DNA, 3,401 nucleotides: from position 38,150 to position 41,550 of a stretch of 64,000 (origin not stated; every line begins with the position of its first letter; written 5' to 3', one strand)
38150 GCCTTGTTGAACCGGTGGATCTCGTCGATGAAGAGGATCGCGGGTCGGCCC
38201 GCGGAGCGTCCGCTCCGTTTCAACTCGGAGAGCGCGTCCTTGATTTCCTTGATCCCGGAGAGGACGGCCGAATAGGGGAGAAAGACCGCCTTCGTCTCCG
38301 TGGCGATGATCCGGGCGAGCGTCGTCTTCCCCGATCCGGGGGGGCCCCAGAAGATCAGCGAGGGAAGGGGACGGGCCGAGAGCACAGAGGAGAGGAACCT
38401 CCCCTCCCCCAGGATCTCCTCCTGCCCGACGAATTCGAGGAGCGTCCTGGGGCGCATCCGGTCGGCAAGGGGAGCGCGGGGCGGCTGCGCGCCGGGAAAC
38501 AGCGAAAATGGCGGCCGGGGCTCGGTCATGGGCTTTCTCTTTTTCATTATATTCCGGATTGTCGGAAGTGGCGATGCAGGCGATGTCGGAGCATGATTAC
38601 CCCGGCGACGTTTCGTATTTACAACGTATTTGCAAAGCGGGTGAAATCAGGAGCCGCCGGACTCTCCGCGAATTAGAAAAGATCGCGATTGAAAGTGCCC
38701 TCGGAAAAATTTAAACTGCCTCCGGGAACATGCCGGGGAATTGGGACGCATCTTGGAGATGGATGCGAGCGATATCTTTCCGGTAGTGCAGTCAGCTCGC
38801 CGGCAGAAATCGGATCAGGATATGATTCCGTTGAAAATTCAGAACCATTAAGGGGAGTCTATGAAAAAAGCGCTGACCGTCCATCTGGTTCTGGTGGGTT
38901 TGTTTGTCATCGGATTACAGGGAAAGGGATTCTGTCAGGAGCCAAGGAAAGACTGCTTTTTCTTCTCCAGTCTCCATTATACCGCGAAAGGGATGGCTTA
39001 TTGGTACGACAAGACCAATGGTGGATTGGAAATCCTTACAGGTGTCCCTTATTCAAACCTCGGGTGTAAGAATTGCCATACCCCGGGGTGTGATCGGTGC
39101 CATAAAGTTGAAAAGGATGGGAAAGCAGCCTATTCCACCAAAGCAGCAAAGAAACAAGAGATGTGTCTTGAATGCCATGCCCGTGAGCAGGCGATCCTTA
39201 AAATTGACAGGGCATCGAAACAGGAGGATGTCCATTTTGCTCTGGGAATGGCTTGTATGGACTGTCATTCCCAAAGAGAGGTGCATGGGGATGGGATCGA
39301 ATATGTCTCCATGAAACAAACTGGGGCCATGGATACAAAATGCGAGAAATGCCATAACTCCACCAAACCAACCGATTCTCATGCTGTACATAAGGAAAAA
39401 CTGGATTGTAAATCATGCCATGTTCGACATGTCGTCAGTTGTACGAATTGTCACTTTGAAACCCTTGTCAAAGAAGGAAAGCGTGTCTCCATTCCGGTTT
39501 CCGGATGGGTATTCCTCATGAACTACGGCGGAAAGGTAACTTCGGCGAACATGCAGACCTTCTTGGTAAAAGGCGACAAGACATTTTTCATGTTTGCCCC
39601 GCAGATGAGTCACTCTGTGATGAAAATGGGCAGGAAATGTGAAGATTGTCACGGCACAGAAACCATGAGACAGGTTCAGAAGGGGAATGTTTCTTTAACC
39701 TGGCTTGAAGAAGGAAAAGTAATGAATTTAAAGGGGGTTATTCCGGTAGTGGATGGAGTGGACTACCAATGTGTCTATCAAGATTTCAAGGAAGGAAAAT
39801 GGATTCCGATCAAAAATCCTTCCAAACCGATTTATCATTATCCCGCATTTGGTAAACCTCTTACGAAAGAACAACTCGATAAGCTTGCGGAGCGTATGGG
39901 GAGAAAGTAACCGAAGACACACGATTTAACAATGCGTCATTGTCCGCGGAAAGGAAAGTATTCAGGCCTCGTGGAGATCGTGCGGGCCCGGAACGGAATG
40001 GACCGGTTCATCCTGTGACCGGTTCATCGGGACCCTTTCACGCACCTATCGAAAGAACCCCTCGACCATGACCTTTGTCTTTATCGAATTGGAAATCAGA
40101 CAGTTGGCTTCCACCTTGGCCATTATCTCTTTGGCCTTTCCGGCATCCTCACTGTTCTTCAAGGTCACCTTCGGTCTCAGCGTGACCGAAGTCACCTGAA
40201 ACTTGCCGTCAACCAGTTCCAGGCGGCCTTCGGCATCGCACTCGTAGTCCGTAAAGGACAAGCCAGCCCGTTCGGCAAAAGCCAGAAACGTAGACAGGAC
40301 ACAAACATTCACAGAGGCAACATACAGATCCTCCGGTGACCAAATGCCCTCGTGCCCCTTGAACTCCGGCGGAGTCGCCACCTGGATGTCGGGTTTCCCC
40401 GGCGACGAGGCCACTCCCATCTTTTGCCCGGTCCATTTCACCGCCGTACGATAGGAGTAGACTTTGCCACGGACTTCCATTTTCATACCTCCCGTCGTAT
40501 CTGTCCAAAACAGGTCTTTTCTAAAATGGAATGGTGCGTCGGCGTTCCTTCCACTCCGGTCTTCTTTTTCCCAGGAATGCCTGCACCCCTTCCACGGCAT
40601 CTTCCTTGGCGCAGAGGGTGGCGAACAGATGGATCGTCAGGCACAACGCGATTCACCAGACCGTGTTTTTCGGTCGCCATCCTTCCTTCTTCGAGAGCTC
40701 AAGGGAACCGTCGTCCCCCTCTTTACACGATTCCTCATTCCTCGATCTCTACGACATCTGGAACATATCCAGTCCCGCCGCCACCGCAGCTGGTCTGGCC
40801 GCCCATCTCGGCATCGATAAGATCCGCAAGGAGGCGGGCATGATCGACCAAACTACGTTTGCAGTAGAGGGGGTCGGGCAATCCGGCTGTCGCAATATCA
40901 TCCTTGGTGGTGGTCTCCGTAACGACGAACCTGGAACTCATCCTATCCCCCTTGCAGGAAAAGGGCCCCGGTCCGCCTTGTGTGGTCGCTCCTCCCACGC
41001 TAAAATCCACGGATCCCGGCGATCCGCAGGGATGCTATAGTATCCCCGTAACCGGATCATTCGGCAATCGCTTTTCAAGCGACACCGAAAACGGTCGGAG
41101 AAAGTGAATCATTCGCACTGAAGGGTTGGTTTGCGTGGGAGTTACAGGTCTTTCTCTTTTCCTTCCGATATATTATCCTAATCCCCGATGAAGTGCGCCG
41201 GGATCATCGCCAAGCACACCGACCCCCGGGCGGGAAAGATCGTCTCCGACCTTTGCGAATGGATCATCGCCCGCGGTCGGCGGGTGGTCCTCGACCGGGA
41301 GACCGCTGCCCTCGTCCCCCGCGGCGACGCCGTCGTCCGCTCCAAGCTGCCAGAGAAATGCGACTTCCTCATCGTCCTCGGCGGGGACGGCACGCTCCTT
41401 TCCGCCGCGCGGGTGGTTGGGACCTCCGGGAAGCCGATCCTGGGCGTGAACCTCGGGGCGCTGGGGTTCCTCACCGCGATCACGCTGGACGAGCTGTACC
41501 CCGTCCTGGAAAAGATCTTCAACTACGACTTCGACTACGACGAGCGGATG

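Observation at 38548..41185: Compositionally distinct lower-GC island carrying an octaheme cytochrome c, an OsmC-like protein and a small unknown ORF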

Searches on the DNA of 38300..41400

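Call 72: search_rna_families(source=window, start=38300, end=41400, threshold=evalue, max_evalue=1)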
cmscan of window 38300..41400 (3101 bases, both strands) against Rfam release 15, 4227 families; matches with E-value up to 1: 2.
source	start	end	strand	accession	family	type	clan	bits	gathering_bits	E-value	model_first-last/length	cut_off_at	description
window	40184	40234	-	RF00726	mir-87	Gene; miRNA;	-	21.2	49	0.28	1-79/79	no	mir-87 microRNA precursor family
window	39505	39519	-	RF02359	MS2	Cis-reg;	-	17.4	40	0.74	20-34/36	no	Bacteriophage MS2 operator hairpin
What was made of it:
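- Tried and rejected: Rfam scan of 38300-41400 found nothing credible (call 72).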

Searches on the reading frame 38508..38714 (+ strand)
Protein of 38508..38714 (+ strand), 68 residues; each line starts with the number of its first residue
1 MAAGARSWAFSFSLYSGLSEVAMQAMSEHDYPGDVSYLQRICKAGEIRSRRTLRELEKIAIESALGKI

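Call 3: search_protein_families(library=pfam, proteins=[window:38508-38714:+], max_evalue=0.01)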
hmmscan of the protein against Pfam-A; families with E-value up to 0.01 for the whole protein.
window:38508-38714:+ (68 aa): 0 families

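Call 6: search_protein_families(library=ncbifam, proteins=[window:38508-38714:+], max_evalue=0.01)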
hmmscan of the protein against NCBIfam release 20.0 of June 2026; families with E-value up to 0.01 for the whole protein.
window:38508-38714:+ (68 aa): 1 family
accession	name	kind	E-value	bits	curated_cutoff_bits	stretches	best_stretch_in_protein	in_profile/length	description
TIGR02974.1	phageshock_pspF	equivalog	0.0069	15.6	443.55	1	11-62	195-246/336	phage shock protein operon transcriptional activator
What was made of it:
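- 38554..38708 (+): Possible decayed C-terminal remnant of a sigma54-dependent activator (YPGDV...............). Only a weak NCBIfam PspF hit (E 0.007, call 6).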
